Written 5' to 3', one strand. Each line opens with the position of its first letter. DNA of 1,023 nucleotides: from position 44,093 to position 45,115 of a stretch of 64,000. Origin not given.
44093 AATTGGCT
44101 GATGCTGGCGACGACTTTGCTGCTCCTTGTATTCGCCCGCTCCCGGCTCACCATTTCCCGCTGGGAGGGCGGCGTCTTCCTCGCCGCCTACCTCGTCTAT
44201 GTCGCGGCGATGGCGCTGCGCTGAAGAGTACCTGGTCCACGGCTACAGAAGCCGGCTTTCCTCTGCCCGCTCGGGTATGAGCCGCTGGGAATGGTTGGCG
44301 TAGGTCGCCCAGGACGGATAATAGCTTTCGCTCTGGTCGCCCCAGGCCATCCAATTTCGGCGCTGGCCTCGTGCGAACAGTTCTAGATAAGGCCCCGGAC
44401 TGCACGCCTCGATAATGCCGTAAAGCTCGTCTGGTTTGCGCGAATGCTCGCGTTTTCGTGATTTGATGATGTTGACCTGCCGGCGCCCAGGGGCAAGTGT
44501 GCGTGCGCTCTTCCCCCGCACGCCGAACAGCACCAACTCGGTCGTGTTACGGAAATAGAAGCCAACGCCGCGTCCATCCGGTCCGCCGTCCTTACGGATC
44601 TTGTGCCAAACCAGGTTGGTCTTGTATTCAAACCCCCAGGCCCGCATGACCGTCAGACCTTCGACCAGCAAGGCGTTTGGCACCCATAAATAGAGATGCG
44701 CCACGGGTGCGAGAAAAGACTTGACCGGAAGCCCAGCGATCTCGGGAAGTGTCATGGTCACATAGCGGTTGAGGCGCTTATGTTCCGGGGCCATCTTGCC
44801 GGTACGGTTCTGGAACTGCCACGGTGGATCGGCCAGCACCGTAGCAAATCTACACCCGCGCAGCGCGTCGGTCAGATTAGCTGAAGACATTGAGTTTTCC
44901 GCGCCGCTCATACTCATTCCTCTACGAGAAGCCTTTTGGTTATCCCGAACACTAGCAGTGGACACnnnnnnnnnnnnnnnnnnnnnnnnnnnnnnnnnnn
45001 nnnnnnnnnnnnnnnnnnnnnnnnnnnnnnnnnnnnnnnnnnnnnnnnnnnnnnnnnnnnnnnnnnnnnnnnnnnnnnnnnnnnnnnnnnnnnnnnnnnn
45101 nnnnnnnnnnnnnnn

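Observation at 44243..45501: Low-GC type II restriction-modification cassette wedged directly behind a core peptidase gene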

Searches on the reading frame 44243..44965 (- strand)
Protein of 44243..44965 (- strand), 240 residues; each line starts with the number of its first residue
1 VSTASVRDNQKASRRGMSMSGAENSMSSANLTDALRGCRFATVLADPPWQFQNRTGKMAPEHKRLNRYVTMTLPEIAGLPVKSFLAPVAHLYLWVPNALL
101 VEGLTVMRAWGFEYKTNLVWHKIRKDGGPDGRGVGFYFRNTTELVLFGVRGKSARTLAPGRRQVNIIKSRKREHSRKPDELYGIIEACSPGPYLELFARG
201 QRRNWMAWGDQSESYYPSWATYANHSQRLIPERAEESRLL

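Call 3: search_protein_families(library=pfam, proteins=[window:44243-44965:-], max_evalue=0.01)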
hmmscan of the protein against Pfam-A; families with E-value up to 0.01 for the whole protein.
window:44243-44965:- (240 aa): 1 family
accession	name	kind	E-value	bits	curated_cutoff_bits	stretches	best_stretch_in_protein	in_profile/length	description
PF05063.20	MT-A70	-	7.6e-30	104.5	23.9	1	40-211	1-172/172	MT-A70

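Call 4: search_protein_families(library=ncbifam, proteins=[window:44243-44965:-], max_evalue=0.01)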
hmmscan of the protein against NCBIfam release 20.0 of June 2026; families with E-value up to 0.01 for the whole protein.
window:44243-44965:- (240 aa): 0 families

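Call 8: search_solved_structures(query=window:44243-44917:-, max_evalue=1, show_alignments=2)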
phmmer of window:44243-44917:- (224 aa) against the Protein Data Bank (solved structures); distinct sequences matched with E-value up to 1: 36.
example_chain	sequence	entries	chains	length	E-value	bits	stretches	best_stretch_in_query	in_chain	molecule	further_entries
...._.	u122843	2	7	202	3.8e-18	68.9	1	21-194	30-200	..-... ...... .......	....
7f4l_C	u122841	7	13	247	7e-18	68.1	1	21-194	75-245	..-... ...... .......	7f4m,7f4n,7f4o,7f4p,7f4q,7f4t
7yi8_B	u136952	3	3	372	1.9e-17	66.6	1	21-194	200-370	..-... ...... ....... | mRNA m(6)A methyltransferase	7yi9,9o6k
8xyl_A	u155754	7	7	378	2e-17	66.6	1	21-194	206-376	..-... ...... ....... | mRNA m(6)A methyltransferase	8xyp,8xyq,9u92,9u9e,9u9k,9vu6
8xyx_A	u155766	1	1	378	2.5e-16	63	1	21-194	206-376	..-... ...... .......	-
9g4u_A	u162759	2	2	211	1.8e-14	56.9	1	23-198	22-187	N6-adenosine-methyltransferase catalytic subunit | N(6)-adenosine-methyltransferase catalytic subunit METTL3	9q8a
5il0_A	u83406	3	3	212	1.8e-14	56.9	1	23-198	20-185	METTL3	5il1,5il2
9g4w_A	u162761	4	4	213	1.9e-14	56.9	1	23-198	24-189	N6-adenosine-methyltransferase catalytic subunit | N(6)-adenosine-methyltransferase catalytic subunit METTL3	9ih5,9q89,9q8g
9g4s_A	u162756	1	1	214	1.9e-14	56.8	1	23-198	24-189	N6-adenosine-methyltransferase catalytic subunit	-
8bn8_AAA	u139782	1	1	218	2e-14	56.7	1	23-198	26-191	N6-adenosine-methyltransferase catalytic subunit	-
9r8z_A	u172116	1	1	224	2.2e-14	56.6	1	23-198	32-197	N(6)-adenosine-methyltransferase catalytic subunit METTL3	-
5k7m_A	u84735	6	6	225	2.3e-14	56.6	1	23-198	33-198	N6-adenosine-methyltransferase 70 kDa subunit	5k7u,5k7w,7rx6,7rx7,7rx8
5l6d_A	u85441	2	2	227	2.3e-14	56.6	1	23-198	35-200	N6-adenosine-methyltransferase 70 kDa subunit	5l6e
29vd_A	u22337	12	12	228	2.3e-14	56.5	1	23-198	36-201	N6-adenosine-methyltransferase catalytic subunit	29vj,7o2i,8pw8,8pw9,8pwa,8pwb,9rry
7acd_A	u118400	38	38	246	2.4e-14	56.5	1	23-198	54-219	N6-adenosine-methyltransferase catalytic subunit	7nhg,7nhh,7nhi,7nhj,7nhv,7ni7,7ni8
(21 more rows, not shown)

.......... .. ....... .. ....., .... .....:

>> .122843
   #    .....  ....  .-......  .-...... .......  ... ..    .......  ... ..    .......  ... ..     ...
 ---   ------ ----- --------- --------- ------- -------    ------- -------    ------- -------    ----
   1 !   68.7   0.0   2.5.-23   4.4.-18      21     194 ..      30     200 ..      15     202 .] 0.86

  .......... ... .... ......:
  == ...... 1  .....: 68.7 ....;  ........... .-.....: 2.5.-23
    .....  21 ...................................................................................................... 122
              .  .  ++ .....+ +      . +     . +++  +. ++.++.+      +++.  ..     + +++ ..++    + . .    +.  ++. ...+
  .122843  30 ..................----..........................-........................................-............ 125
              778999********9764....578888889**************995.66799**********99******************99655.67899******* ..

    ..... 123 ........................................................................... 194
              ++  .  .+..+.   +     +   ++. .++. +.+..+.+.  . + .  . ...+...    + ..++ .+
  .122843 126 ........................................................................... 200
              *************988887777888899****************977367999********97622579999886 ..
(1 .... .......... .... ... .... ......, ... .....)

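Call 10: find_homologous_proteins(query=window:44243-44917:-, max_evalue=0.001)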
Query window:44243-44917:- (224 aa): 8000 proteins with E <= 0.001 among 8000 candidates; the best 120 are listed.
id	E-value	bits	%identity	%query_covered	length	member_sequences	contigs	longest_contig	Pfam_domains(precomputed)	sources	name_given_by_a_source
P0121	4.8e-150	515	100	99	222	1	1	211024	PF05063.21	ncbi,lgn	ncbi:MAG: MT-A70 family methyltransferase [Pseudomonadota bacterium]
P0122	4.6e-109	381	78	90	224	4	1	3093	PF05063.21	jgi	jgi:N6-adenosine-specific RNA methylase IME4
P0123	9.0e-109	380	75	93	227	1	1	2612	PF05063.21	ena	-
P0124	1.3e-108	380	75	90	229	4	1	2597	PF05063.21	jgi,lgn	jgi:N6-adenosine-specific RNA methylase IME4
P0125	1.3e-108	380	81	87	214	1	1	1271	PF05063.21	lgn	-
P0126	2.6e-108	379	82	84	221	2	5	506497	PF05063.21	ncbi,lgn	-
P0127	2.7e-108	379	76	92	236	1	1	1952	PF05063.21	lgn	-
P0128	3.3e-108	378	79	92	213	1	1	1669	PF05063.21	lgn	-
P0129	3.3e-108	378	73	98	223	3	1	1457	PF05063.21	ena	-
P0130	3.5e-108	378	80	85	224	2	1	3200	PF05063.21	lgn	-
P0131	4.3e-108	378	75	95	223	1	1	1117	PF05063.21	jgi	jgi:N6-adenosine-specific RNA methylase IME4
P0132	6.8e-108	377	77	92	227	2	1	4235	PF05063.21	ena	-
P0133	1.1e-107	377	77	90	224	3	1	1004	PF05063.21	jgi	-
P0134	1.5e-107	376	81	84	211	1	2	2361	PF05063.21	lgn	-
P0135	1.7e-107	376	70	99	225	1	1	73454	PF05063.21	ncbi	-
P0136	1.8e-107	376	78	90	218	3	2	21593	PF05063.21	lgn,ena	-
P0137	1.9e-107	376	77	93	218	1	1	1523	PF05063.21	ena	-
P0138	2.0e-107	376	81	87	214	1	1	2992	PF05063.21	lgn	-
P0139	2.2e-107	376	75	95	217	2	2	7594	PF05063.21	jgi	jgi:N6-adenosine-specific RNA methylase IME4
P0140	3.2e-107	375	77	91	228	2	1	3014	PF05063.21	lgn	-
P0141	3.6e-107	375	77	91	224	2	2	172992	PF05063.21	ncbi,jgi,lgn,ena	jgi:N6-adenosine-specific RNA methylase IME4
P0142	4.9e-107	375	79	86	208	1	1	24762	PF05063.21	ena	-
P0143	5.0e-107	375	76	90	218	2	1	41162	PF05063.21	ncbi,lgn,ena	-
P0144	6.4e-107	374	78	89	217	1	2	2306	PF05063.21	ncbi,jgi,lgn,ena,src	-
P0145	6.5e-107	374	77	91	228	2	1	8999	PF05063.21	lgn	-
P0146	7.7e-107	374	76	92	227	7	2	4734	PF05063.21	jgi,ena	-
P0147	8.0e-107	374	77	93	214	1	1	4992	PF05063.21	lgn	-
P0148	8.1e-107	374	76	92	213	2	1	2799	PF05063.21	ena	-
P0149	8.7e-107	374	80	84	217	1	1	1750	PF05063.21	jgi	-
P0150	8.8e-107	374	80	86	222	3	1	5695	PF05063.21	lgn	-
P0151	9.2e-107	374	75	92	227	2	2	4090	PF05063.21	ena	-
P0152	9.5e-107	374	72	96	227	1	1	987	PF05063.21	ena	-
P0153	1.0e-106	373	79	88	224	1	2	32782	PF05063.21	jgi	jgi:N6-adenosine-specific RNA methylase IME4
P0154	1.3e-106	373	76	91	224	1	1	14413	PF05063.21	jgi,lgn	jgi:N6-adenosine-specific RNA methylase IME4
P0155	1.5e-106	373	78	91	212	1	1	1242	PF05063.21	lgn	-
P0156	1.7e-106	373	78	90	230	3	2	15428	PF05063.21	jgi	jgi:N6-adenosine-specific RNA methylase IME4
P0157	1.7e-106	373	75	91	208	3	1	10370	PF05063.21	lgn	-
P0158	1.8e-106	373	78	92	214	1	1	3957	PF05063.21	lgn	-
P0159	2.0e-106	373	73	96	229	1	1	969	PF05063.21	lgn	-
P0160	2.1e-106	372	76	92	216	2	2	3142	PF05063.21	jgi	jgi:N6-adenosine-specific RNA methylase IME4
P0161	2.3e-106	372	78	88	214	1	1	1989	PF05063.21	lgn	-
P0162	2.6e-106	372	73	98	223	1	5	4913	PF05063.21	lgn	-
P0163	2.8e-106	372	76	92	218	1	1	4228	PF05063.21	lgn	-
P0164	2.8e-106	372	74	95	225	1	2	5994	PF05063.21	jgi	jgi:N6-adenosine-specific RNA methylase IME4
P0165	2.9e-106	372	80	84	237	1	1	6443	PF05063.21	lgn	-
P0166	3.2e-106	372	77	92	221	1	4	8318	PF05063.21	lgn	-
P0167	3.2e-106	372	77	90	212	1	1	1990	PF05063.21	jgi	jgi:N6-adenosine-specific RNA methylase IME4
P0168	3.4e-106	372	76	90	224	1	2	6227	PF05063.21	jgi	jgi:N6-adenosine-specific RNA methylase IME4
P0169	3.4e-106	372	76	90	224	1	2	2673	PF05063.21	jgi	jgi:N6-adenosine-specific RNA methylase IME4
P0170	3.4e-106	372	77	88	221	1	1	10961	PF05063.21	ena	-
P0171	3.5e-106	372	78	90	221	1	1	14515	PF05063.21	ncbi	ncbi:MAG: MT-A70 family methyltransferase [Pseudomonadota bacterium]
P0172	3.6e-106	372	78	89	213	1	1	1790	PF05063.21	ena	-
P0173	3.7e-106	372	80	84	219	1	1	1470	PF05063.21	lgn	-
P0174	3.7e-106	372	76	90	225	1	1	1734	PF05063.21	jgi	jgi:N6-adenosine-specific RNA methylase IME4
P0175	4.1e-106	372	73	96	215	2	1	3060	PF05063.21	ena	-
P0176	4.2e-106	371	77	90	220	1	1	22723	PF05063.21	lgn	-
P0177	4.7e-106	371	72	96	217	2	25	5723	PF05063.21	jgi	jgi:N6-adenosine-specific RNA methylase IME4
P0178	5.0e-106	371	73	96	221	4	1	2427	PF05063.21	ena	-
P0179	5.4e-106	371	70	99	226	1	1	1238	PF05063.21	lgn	-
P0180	5.4e-106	371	78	87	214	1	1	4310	PF05063.21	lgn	-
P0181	5.5e-106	371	78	90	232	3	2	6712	PF05063.21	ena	-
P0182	5.8e-106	371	78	86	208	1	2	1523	PF05063.21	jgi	jgi:N6-adenosine-specific RNA methylase IME4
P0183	5.9e-106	371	72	96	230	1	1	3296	PF05063.21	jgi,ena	-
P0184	6.6e-106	371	77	90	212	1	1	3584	PF05063.21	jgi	jgi:N6-adenosine-specific RNA methylase IME4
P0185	7.2e-106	371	75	93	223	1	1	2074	PF05063.21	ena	-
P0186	7.3e-106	371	76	92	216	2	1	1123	PF05063.21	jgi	jgi:N6-adenosine-specific RNA methylase IME4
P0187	8.5e-106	370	75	94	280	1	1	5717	PF05063.21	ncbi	ncbi:MAG: MT-A70 family methyltransferase [Hyphomicrobiaceae bacterium]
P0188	8.5e-106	370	80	87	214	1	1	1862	PF05063.21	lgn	-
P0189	9.3e-106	370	72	94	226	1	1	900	PF05063.21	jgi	-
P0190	9.3e-106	370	76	91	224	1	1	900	PF05063.21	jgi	jgi:N6-adenosine-specific RNA methylase IME4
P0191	9.6e-106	370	74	94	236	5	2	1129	PF05063.21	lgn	-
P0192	1.0e-105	370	76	90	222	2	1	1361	PF05063.21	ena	-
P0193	1.1e-105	370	78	87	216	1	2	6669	PF05063.21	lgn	-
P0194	1.1e-105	370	73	94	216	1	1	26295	PF05063.21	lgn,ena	-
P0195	1.1e-105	370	76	92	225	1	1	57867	PF05063.21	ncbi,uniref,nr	ncbi:S-adenosylmethionine-binding protein [Parasulfuritortus cantonensis]|uniref:S-adenosylmethionin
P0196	1.2e-105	370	75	92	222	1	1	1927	PF05063.21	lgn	-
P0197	1.3e-105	370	70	98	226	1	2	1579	PF05063.21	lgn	-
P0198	1.6e-105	370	75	93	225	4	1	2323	PF05063.21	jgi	jgi:N6-adenosine-specific RNA methylase IME4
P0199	1.6e-105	370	76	93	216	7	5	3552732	PF05063.21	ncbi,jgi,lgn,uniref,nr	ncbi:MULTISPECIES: MT-A70 family methyltransferase [Methylococcus]|jgi:N6-adenosine-specific RNA met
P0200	1.6e-105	370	76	93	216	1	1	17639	PF05063.21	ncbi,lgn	ncbi:MAG: MT-A70 family methyltransferase [Candidatus Methylumidiphilus sp.]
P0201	1.8e-105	369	74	93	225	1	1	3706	PF05063.21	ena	-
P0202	1.9e-105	369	76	90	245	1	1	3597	PF05063.21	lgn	-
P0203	2.3e-105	369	73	92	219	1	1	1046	PF05063.21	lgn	-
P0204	2.4e-105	369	76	90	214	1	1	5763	PF05063.21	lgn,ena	-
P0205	2.4e-105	369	74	90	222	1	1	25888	PF05063.21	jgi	jgi:N6-adenosine-specific RNA methylase IME4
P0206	2.4e-105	369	75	90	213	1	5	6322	PF05063.21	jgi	jgi:N6-adenosine-specific RNA methylase IME4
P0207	2.5e-105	369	81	84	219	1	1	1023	PF05063.21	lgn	-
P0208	2.6e-105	369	70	98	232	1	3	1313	PF05063.21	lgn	-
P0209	2.7e-105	369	77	89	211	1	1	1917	PF05063.21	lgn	-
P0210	3.1e-105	369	76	90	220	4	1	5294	PF05063.21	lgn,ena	-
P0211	3.2e-105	369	74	95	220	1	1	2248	PF05063.21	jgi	jgi:N6-adenosine-specific RNA methylase IME4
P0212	3.5e-105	368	71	96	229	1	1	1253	PF05063.21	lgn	-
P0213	3.7e-105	368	74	90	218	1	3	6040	PF05063.21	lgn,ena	-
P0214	3.8e-105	368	74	97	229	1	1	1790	PF05063.21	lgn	-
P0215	4.2e-105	368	78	88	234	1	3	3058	PF05063.21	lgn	-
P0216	4.3e-105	368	76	91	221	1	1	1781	PF05063.21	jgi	jgi:N6-adenosine-specific RNA methylase IME4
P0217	4.4e-105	368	78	87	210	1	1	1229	PF05063.21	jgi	jgi:N6-adenosine-specific RNA methylase IME4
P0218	4.5e-105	368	79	87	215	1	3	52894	PF05063.21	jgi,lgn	-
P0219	4.7e-105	368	76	91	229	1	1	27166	PF05063.21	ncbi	-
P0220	4.7e-105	368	78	90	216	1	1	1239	PF05063.21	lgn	-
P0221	4.8e-105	368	78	85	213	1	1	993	PF05063.21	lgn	-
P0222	4.9e-105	368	75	95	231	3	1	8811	PF05063.21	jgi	jgi:N6-adenosine-specific RNA methylase IME4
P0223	4.9e-105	368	80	87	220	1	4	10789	PF05063.21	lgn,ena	-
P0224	5.0e-105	368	73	96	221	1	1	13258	PF05063.21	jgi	jgi:N6-adenosine-specific RNA methylase IME4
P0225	5.4e-105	368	74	94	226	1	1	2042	PF05063.21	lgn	-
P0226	5.5e-105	368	76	90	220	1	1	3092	PF05063.21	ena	-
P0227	5.6e-105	368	76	89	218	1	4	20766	PF05063.21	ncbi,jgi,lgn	-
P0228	5.7e-105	368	74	93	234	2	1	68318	PF05063.21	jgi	-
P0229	5.7e-105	368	75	93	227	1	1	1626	PF05063.21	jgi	jgi:N6-adenosine-specific RNA methylase IME4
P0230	5.8e-105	368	79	85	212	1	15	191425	PF05063.21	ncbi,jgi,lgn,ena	jgi:N6-adenosine-specific RNA methylase IME4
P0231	6.3e-105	368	72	93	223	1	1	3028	PF05063.21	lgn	-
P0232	6.7e-105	368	74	92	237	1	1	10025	PF05063.21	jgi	-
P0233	6.9e-105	368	76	89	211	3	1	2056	PF05063.21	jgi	jgi:N6-adenosine-specific RNA methylase IME4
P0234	7.0e-105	367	74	92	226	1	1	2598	PF05063.21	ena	-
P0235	7.3e-105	367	75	93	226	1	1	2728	PF05063.21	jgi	jgi:N6-adenosine-specific RNA methylase IME4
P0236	7.5e-105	367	72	92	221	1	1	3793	PF05063.21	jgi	jgi:N6-adenosine-specific RNA methylase IME4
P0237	7.7e-105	367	75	93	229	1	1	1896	PF05063.21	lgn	-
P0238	8.6e-105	367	76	91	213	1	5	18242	PF05063.21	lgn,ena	-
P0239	8.7e-105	367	74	92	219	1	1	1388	PF05063.21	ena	-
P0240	9.5e-105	367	73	97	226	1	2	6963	PF05063.21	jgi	jgi:N6-adenosine-specific RNA methylase IME4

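Call 38: list_cluster_members(proteins=[P0199, P0195, P0120])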
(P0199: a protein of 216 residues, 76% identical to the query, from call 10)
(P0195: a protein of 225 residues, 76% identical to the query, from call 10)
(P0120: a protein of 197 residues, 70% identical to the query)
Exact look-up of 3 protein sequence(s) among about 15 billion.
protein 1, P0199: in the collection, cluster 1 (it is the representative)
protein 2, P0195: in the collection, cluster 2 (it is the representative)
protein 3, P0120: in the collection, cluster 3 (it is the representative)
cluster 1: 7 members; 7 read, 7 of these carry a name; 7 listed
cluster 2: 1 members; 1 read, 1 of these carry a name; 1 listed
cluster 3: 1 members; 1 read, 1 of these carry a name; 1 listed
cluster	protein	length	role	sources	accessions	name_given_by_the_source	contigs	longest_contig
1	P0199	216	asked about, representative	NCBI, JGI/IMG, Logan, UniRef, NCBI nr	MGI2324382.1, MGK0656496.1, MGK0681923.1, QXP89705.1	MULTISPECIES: MT-A70 family methyltransferase [Methylococcus] | N6-adenosine-specific RNA methylase IME4 | MT-A70 family methyltransferase n=1 Tax=Methylococcus TaxID=413 RepID=UPI00031D445A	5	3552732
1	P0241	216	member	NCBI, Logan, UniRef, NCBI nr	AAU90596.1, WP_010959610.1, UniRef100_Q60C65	adenine-specific DNA methyltransferase [Methylococcus capsulatus str. Bath] | Adenine-specific DNA methyltransferase n=1 Tax=Methylococcus capsulatus (strain ATCC ... | MT-A70 family methyltransferase [Methylococcus capsulatus]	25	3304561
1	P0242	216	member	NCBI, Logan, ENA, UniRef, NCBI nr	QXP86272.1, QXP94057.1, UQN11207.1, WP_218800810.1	MT-A70 family methyltransferase [Methylococcus capsulatus] | MT-A70 family methyltransferase n=1 Tax=Methylococcus capsulatus TaxID=414 ...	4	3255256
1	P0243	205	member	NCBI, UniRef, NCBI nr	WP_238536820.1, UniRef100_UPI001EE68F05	MT-A70 family methyltransferase [Methylococcus capsulatus] | MT-A70 family methyltransferase n=1 Tax=Methylococcus capsulatus TaxID=414 ...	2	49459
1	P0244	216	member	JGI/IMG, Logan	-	N6-adenosine-specific RNA methylase IME4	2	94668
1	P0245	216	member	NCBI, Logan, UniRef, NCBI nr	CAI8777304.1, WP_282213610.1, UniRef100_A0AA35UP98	Adenine-specific DNA methyltransferase [Methylococcus capsulatus] | Adenine-specific DNA methyltransferase n=1 Tax=Methylococcus capsulatus TaxID=414 ... | MT-A70 family methyltransferase [Methylococcus capsulatus]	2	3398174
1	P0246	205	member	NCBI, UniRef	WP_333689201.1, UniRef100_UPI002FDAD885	MT-A70 family methyltransferase [Methylococcus capsulatus] | MT-A70 family methyltransferase n=1 Tax=Methylococcus capsulatus TaxID=414 ...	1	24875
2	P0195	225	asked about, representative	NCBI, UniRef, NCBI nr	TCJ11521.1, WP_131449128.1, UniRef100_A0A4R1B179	S-adenosylmethionine-binding protein [Parasulfuritortus cantonensis] | S-adenosylmethionine-binding protein n=1 Tax=Parasulfuritortus cantonensis TaxID=2528202 ... | MT-A70 family methyltransferase [Parasulfuritortus cantonensis]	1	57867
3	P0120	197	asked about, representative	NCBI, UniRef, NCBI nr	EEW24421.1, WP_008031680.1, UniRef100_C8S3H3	BglII/BstYI family type II restriction endonuclease [Rhodobacter ferrooxidans] | Restriction endonuclease BglII n=1 Tax=Rhodobacter ferrooxidans TaxID=371731 ... | BglII/BstYI family type II restriction endonuclease [Rhodobacter sp. SW2]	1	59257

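Call 39: find_encoding_contigs(protein=P0199, flank=5000, max_places=3)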
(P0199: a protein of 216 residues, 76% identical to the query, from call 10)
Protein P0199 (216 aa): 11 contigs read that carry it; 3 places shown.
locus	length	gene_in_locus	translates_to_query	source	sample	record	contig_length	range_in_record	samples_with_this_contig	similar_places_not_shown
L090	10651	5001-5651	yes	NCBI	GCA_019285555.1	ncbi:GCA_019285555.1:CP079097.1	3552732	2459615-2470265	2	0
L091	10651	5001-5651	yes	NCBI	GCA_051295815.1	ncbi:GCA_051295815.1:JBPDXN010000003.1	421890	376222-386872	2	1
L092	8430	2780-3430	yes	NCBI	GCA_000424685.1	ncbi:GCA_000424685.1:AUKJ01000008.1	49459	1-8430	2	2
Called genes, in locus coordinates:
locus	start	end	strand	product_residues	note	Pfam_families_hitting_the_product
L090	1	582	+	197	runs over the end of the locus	PF04891:NifQ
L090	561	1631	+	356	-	PF01571:GCV_T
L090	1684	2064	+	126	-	PF04379:DUF525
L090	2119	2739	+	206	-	PF00574:CLP_protease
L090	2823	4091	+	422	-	PF06689:zf-C4_ClpX, PF01078:Mg_chelatase (faint), PF05496:RuvB_N (weak), PF00004:AAA, PF07724:AAA_2, PF07728:AAA_5 (weak), PF10431:ClpB_D2-small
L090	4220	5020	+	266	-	PF09195:Endonuc-BglII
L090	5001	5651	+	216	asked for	PF05063:MT-A70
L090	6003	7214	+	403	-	PF00155:Aminotran_1_2 (weak), PF00266:Aminotran_5, PF01041:DegT_DnrJ_EryC1 (weak), PF01212:Beta_elim_lyase (weak)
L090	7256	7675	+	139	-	PF01592:NifU_N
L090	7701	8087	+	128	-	PF01521:Fe-S_biosyn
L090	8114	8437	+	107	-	PF01521:Fe-S_biosyn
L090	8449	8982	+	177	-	PF07743:HSCB_C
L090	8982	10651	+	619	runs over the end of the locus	PF00012:HSP70, PF06723:MreB_Mbl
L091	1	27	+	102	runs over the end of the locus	PF13237:Fer4_10, PF14697:Fer4_21, PF00037:Fer4 (weak), PF12837:Fer4_6 (weak), PF13183:Fer4_8, PF12838:Fer4_7, PF13187:Fer4_9 (weak), PF13484:Fer4_16, +6 more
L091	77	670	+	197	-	PF04891:NifQ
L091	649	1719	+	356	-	PF01571:GCV_T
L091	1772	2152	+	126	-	PF04379:DUF525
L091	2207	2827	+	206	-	PF00574:CLP_protease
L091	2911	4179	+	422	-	PF06689:zf-C4_ClpX, PF01078:Mg_chelatase (faint), PF05496:RuvB_N (weak), PF00004:AAA, PF07724:AAA_2, PF07728:AAA_5 (weak), PF10431:ClpB_D2-small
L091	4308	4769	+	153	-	PF09195:Endonuc-BglII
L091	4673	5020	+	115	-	PF09195:Endonuc-BglII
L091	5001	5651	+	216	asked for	PF05063:MT-A70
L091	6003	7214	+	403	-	PF00155:Aminotran_1_2 (weak), PF00266:Aminotran_5, PF01041:DegT_DnrJ_EryC1 (weak), PF01212:Beta_elim_lyase (weak)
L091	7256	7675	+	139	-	PF01592:NifU_N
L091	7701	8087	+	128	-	PF01521:Fe-S_biosyn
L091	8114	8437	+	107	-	PF01521:Fe-S_biosyn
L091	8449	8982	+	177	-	PF07743:HSCB_C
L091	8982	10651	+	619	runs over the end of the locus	PF00012:HSP70, PF06723:MreB_Mbl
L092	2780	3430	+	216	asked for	PF05063:MT-A70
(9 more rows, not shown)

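Call 67: search_protein_families(library=padloc, proteins=[window:44243-44917:-], max_evalue=0.001)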
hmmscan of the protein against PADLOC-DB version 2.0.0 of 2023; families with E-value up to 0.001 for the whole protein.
window:44243-44917:- (224 aa): 2 families
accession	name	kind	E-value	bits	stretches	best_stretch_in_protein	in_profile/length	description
PDLC03221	MTase_II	-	1e-84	282.2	1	22-198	19-194/272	Type II methyltransferase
PDLC03262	MTase_II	-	3.1e-77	256.9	1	22-212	8-197/204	Type II methyltransferase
